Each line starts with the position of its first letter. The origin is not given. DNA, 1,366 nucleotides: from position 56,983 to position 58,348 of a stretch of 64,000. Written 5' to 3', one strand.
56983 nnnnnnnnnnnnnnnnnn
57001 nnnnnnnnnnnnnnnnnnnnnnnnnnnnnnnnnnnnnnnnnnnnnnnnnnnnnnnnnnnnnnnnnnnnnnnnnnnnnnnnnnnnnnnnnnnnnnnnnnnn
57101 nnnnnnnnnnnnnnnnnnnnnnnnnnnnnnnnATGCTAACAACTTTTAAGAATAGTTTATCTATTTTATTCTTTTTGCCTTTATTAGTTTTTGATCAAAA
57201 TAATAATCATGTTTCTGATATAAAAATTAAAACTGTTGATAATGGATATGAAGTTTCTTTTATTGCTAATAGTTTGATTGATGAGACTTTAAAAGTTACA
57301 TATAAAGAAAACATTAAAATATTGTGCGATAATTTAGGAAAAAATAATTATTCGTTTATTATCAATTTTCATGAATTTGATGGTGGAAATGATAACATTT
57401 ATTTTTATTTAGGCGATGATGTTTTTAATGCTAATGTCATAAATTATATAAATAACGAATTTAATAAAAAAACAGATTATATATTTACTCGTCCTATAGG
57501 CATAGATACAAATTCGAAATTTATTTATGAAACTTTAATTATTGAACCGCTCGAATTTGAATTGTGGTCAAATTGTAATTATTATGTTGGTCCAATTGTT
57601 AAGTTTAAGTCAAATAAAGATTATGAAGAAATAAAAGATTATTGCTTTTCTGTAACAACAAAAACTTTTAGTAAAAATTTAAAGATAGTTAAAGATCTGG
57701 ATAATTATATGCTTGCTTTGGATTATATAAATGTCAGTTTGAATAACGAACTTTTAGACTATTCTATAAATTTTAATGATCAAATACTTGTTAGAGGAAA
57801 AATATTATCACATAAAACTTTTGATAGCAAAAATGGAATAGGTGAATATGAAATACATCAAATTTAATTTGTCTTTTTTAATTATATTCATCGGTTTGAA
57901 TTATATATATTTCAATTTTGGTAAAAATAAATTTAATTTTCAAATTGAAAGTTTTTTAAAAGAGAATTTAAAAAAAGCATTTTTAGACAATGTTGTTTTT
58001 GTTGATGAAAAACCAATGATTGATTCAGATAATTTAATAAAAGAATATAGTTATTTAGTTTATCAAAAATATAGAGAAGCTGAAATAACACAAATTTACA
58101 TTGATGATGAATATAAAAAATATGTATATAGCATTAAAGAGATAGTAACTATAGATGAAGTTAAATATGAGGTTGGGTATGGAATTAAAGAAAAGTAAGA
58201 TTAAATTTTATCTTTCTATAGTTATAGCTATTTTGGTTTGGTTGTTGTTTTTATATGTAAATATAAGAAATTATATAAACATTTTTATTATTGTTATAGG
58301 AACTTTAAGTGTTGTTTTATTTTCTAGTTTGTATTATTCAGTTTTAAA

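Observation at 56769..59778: Very AT-rich, tightly overlapping six-gene operon: sigma-region-4-like regulator + secreted protein + four small membrane proteins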

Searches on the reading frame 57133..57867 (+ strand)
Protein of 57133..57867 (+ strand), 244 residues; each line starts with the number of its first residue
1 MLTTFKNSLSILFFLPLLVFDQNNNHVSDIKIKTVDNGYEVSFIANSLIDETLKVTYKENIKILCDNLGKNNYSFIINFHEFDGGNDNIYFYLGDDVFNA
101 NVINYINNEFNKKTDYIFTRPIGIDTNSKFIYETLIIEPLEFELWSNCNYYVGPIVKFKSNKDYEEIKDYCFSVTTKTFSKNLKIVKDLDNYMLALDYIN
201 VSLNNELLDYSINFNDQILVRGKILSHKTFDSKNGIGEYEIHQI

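Call 3: search_protein_families(library=pfam, proteins=[window:57133-57867:+], max_evalue=1)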
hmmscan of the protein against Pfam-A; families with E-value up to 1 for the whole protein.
window:57133-57867:+ (244 aa): 0 families

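Call 4: search_protein_families(library=ncbifam, proteins=[window:57133-57867:+], max_evalue=1)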
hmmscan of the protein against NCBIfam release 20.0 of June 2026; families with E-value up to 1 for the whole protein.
window:57133-57867:+ (244 aa): 0 families

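Call 26: search_protein_families(library=phrogs, proteins=[window:57133-57867:+], max_evalue=1)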
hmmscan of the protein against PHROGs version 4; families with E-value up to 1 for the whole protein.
window:57133-57867:+ (244 aa): 0 families

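Call 27: search_protein_families(library=padloc, proteins=[window:57133-57867:+], max_evalue=1)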
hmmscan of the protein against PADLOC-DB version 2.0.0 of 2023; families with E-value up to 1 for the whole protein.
window:57133-57867:+ (244 aa): 1 family
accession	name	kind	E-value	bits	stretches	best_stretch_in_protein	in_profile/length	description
PDLC02499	BrxF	-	0.024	13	1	18-78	63-122/133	BrxF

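Call 104: search_solved_structures(query=window:57133-57867:+, max_evalue=10)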
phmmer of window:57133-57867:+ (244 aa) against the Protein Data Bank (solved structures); distinct sequences matched with E-value up to 10: 2.
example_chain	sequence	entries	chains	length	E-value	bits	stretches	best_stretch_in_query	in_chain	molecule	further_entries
4nah_A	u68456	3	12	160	0.081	15.5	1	167-209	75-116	Phosphopantetheine adenylyltransferase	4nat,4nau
3f3m_A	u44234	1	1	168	0.089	15.3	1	167-209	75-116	Phosphopantetheine adenylyltransferase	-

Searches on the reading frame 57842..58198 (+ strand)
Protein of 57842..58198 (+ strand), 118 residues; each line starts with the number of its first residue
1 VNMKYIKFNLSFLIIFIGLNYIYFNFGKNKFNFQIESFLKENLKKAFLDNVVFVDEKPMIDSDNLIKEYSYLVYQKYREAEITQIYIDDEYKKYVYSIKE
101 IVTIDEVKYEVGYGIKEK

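Call 3: search_protein_families(library=pfam, proteins=[window:57842-58198:+], max_evalue=1)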
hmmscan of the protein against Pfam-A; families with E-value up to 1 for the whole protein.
window:57842-58198:+ (118 aa): 0 families

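Call 4: search_protein_families(library=ncbifam, proteins=[window:57842-58198:+], max_evalue=1)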
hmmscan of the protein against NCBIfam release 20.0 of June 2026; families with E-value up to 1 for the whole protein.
window:57842-58198:+ (118 aa): 1 family
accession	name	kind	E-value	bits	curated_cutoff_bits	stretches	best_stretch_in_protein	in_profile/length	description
NF009461.0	PRK12821.1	equivalog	0.33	9.5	399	1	8-57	231-279/477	aspartyl/glutamyl-tRNA amidotransferase subunit C-like protein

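Call 26: search_protein_families(library=phrogs, proteins=[window:57842-58198:+], max_evalue=1)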
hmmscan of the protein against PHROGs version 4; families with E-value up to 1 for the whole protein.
window:57842-58198:+ (118 aa): 0 families

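Call 27: search_protein_families(library=padloc, proteins=[window:57842-58198:+], max_evalue=1)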
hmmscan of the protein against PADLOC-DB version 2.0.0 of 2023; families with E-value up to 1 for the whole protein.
window:57842-58198:+ (118 aa): 0 families
